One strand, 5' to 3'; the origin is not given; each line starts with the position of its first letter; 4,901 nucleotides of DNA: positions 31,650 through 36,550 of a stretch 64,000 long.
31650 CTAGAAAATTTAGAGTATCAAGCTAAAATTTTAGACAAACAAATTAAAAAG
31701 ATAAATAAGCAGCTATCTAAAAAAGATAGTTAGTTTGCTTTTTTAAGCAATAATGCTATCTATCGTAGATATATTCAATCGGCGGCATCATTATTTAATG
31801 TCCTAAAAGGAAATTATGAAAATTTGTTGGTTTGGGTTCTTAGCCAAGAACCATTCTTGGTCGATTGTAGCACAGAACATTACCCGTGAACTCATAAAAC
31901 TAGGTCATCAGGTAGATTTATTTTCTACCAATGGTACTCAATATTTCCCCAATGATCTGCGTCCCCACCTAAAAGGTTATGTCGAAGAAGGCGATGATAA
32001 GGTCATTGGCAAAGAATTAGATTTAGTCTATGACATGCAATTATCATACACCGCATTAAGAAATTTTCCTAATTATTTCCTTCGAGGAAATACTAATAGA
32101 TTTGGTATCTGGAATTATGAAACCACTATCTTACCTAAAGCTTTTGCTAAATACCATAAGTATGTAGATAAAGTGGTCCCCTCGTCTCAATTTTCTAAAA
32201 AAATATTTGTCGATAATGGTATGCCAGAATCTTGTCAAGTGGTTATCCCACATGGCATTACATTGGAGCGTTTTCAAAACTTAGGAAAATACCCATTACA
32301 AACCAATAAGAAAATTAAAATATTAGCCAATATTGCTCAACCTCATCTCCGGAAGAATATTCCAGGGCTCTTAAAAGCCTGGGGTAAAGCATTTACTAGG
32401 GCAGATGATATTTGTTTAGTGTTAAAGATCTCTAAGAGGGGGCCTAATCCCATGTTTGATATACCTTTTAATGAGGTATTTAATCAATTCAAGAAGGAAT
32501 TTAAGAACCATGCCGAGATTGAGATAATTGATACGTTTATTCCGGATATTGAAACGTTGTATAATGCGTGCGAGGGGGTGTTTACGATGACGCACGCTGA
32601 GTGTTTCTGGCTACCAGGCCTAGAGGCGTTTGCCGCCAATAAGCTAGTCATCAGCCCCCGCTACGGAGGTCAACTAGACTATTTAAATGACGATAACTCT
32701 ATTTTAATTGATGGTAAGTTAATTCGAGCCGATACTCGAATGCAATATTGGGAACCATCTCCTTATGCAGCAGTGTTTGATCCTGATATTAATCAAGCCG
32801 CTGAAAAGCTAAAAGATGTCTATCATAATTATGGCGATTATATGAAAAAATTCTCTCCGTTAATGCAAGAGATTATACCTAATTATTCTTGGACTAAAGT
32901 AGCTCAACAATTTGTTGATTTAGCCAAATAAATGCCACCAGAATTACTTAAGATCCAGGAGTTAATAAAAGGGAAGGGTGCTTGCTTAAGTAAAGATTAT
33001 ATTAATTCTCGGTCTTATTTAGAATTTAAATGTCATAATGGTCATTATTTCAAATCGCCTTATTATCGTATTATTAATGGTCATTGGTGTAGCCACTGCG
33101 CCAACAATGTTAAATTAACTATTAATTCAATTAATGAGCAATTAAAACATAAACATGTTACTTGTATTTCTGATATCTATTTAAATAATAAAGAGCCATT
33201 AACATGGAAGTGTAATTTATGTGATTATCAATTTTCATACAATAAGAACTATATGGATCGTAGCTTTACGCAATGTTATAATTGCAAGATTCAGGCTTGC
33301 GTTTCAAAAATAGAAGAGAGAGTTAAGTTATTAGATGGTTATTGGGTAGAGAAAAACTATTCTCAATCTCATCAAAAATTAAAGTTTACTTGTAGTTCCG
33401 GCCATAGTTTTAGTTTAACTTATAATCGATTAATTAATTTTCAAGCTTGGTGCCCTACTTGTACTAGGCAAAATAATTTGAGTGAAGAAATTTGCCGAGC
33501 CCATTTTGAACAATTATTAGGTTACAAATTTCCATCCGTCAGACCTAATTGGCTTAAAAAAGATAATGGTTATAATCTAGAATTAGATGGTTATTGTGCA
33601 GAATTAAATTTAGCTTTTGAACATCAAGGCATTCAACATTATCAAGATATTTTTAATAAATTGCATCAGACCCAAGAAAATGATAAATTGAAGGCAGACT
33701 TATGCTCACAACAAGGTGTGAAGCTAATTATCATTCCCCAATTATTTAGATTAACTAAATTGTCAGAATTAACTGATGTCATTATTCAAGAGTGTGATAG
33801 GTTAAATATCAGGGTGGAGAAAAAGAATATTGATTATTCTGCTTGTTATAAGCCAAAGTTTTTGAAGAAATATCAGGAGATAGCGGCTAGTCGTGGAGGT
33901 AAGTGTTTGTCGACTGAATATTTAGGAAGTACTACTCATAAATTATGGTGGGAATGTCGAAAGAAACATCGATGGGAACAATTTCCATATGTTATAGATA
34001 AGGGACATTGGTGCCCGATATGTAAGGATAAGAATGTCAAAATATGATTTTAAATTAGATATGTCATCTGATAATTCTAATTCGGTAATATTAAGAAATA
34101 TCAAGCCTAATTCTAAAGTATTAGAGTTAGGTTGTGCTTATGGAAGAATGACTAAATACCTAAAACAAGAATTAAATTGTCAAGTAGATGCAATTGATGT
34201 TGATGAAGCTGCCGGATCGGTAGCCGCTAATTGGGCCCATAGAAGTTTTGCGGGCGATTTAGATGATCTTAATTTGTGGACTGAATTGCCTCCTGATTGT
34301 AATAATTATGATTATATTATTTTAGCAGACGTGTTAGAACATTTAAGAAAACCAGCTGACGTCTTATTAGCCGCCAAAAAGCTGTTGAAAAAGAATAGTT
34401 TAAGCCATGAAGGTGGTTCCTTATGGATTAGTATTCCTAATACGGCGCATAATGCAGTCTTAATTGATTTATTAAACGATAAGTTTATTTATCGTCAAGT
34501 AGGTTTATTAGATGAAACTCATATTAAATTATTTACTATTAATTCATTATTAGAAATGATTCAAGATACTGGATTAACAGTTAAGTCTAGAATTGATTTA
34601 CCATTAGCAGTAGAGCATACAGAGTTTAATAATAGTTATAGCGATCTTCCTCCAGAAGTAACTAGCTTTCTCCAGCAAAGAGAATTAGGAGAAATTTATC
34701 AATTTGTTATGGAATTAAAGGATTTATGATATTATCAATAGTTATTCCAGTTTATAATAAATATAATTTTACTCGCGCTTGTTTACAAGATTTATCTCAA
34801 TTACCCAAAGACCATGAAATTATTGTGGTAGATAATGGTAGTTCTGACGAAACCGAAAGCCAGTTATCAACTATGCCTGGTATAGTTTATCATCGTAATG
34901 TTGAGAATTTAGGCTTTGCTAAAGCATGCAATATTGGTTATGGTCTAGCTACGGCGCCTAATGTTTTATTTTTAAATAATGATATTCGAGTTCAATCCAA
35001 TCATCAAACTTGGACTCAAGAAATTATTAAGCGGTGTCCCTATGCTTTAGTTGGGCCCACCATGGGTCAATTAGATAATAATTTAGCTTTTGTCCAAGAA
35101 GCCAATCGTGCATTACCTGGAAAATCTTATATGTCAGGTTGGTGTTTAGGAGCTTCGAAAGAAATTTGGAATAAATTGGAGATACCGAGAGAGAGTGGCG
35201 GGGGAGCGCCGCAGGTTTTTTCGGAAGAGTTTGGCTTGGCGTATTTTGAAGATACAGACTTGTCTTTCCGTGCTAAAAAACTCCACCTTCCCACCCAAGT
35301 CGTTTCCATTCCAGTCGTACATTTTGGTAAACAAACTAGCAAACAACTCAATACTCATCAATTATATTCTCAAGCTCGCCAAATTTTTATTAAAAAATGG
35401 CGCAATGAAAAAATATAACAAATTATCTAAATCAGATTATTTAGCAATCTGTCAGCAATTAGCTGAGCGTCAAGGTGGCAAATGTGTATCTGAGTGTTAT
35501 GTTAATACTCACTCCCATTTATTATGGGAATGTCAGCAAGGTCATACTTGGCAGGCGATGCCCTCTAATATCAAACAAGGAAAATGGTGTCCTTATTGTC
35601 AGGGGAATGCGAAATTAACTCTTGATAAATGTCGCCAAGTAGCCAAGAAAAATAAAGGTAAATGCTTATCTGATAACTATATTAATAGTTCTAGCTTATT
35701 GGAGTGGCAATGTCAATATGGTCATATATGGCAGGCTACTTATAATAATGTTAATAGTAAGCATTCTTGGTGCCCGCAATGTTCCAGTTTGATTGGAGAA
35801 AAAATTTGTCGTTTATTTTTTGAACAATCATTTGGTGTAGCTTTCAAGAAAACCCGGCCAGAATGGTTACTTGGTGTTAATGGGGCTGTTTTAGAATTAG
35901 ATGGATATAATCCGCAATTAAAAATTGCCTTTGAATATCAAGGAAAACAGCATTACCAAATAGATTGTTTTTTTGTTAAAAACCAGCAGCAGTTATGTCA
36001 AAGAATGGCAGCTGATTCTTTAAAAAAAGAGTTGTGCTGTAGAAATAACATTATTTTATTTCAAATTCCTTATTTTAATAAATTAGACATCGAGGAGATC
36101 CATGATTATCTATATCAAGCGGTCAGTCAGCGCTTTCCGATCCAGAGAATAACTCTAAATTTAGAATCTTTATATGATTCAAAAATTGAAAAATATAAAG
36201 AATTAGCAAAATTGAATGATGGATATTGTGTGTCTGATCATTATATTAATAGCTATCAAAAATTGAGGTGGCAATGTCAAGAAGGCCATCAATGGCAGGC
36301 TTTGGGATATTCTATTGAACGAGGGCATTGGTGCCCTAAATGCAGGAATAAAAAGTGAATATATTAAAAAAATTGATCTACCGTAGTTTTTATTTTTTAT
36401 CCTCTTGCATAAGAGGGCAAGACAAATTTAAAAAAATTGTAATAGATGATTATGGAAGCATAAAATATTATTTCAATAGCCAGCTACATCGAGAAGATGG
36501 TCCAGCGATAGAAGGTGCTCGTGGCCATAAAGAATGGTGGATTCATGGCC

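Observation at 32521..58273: Every free-standing endonuclease gene is paired with a polarised A>G / T>C recoding patch in its neighbour's conserved motif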

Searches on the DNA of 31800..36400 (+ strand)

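Call 6: search_dna_similar(query=window:31800-36400:+, collection=phages, mode=near, max_rows=20)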
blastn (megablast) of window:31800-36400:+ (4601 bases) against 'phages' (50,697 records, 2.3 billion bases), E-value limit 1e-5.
No match.

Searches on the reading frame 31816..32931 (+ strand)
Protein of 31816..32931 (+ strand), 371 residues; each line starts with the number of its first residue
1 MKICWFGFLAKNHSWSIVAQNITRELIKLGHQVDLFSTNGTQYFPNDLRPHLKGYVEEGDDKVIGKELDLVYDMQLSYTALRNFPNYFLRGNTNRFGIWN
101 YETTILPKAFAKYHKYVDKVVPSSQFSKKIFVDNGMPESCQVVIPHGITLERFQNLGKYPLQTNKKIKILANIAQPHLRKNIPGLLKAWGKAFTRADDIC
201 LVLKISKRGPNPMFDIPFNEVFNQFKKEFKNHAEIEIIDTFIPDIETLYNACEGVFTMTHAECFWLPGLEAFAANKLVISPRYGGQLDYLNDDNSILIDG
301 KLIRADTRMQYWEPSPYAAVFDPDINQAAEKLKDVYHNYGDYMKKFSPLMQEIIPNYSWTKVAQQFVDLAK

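Call 11: search_protein_families(library=pfam, proteins=[window:31816-32931:+], max_evalue=0.01)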
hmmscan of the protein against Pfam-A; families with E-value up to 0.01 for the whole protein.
window:31816-32931:+ (371 aa): 2 families
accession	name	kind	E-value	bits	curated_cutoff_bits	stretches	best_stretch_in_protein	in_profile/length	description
PF13439.12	Glyco_transf_4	-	1.7e-06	28.6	28.5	0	108-152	125-170/170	Glycosyltransferase Family 4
PF00534.26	Glycos_transf_1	-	0.00091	19.2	26.4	1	164-298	12-140/172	Glycosyl transferases group 1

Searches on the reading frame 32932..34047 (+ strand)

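Call 11: search_protein_families(library=pfam, proteins=[window:32932-34047:+], max_evalue=0.01)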
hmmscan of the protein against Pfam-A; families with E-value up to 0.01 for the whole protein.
window:32932-34047:+ (371 aa): 1 family
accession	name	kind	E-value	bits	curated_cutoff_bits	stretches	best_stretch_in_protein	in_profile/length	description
PF14311.12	DUF4379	-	4e-08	33.8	24.5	1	328-366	16-55/56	Probable Treble clef zinc finger domain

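Call 52: search_protein_families(library=phrogs, proteins=[window:32932-34047:+], max_evalue=0.001)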
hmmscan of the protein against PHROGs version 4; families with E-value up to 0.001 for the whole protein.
window:32932-34047:+ (371 aa): 3 families
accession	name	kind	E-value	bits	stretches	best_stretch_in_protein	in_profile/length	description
phrog_559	-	DNA, RNA and nucleotide metabolism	8.3e-37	128.2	1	13-301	134-429/607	HNH endonuclease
phrog_681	-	DNA, RNA and nucleotide metabolism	4.4e-19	69.5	2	9-118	311-428/576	endonuclease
phrog_27771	-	unknown function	4.9e-08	33.1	1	203-276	458-531/549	-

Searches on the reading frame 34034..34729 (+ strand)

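Call 11: search_protein_families(library=pfam, proteins=[window:34034-34729:+], max_evalue=0.01)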
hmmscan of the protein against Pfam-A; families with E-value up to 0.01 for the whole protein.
window:34034-34729:+ (231 aa): 8 families
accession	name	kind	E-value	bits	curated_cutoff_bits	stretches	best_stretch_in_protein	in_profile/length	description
PF13489.12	Methyltransf_23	-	1.1e-15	58.2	27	1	23-184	20-162/164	Methyltransferase domain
PF08242.18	Methyltransf_12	-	1.6e-11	45.2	30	1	30-121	1-95/98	Methyltransferase domain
PF07021.18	MetW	-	1.4e-09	38.3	21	1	17-192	5-171/193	Methionine biosynthesis protein MetW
PF13649.12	Methyltransf_25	-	2.5e-09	38.1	27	1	29-120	1-95/97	Methyltransferase domain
PF08241.18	Methyltransf_11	-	1.3e-08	35.8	21.2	1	30-121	1-90/95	Methyltransferase domain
PF13847.12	Methyltransf_31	-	4.4e-08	33.4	27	1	23-122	1-105/145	Methyltransferase domain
PF05175.20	MTS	-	0.003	17.7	23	1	13-97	17-104/170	Methyltransferase small domain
PF03848.20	TehB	-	0.005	16.7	20.4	0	10-63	15-67/193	Tellurite resistance protein TehB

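Call 52: search_protein_families(library=phrogs, proteins=[window:34034-34729:+], max_evalue=0.001)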
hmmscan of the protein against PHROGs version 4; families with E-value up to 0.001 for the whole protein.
window:34034-34729:+ (231 aa): 2 families
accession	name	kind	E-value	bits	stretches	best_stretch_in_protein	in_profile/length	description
phrog_27380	-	other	1.4e-05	25.8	1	17-146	82-204/285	methyltransferase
phrog_4752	-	other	7.5e-05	23.1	1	23-119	49-151/241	tRNA methyltransferase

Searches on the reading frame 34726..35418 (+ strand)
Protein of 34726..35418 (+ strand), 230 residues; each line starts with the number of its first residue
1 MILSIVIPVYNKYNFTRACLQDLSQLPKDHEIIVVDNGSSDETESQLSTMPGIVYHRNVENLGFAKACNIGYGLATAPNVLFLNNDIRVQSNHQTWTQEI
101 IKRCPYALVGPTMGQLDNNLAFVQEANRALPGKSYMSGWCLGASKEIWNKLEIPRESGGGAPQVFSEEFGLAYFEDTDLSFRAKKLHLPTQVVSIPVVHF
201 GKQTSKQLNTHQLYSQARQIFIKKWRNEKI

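Call 11: search_protein_families(library=pfam, proteins=[window:34726-35418:+], max_evalue=0.01)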
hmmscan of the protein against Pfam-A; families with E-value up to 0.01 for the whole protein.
window:34726-35418:+ (230 aa): 3 families
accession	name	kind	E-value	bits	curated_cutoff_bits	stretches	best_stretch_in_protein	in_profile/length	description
PF00535.33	Glycos_transf_2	-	5.9e-18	65.8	23.3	1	4-93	1-95/168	Glycosyl transferase family 2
PF10111.15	Glyco_tranf_2_2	-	2.4e-05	24.4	27.3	1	4-88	1-93/276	Glycosyltransferase like family 2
PF13641.12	Glyco_tranf_2_3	-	0.0063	17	27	0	4-197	4-208/230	Glycosyltransferase like family 2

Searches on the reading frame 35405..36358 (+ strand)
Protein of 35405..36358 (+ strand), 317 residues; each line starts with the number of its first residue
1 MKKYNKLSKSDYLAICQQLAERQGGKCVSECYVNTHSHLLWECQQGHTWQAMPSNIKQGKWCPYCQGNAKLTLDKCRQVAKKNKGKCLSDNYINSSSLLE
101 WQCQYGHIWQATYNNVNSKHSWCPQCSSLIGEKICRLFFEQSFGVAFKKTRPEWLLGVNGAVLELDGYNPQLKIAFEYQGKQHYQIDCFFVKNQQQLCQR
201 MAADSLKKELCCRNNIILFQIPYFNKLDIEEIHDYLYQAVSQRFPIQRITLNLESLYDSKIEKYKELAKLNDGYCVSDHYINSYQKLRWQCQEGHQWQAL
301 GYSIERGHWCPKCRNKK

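Call 11: search_protein_families(library=pfam, proteins=[window:35405-36358:+], max_evalue=0.01)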
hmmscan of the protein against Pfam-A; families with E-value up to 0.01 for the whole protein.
window:35405-36358:+ (317 aa): 1 family
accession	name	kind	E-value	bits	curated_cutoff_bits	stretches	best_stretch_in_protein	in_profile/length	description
PF14311.12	DUF4379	-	5.8e-15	55.7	24.5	3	31-67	18-55/56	Probable Treble clef zinc finger domain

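Call 52: search_protein_families(library=phrogs, proteins=[window:35405-36358:+], max_evalue=0.001)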
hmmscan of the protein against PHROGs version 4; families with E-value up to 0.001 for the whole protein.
window:35405-36358:+ (317 aa): 7 families
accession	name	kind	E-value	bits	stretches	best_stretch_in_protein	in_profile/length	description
phrog_559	-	DNA, RNA and nucleotide metabolism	4e-38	132.6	2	16-234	188-408/607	HNH endonuclease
phrog_681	-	DNA, RNA and nucleotide metabolism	4.1e-21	76.2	2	32-128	326-430/576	endonuclease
phrog_34504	-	unknown function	8.8e-09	35.9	1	142-223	291-366/386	-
phrog_9084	-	DNA, RNA and nucleotide metabolism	7.2e-08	33.7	1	89-239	44-167/187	homing endonuclease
phrog_7140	-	DNA, RNA and nucleotide metabolism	7.2e-08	32.6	1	173-269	166-260/423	intron encoded nuclease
phrog_19778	-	unknown function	1.9e-07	31.5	1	147-237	273-357/362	-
phrog_27771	-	unknown function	4.9e-07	29.8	1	148-229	456-531/549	-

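Call 53: search_solved_structures(query=window:35405-36358:+, max_evalue=1)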
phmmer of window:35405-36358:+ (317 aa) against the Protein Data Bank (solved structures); distinct sequences matched with E-value up to 1: 1.
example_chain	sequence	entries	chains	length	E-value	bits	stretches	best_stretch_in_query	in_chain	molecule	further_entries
2p90_A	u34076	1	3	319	0.61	12.6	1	226-266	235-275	Hypothetical protein Cgl1923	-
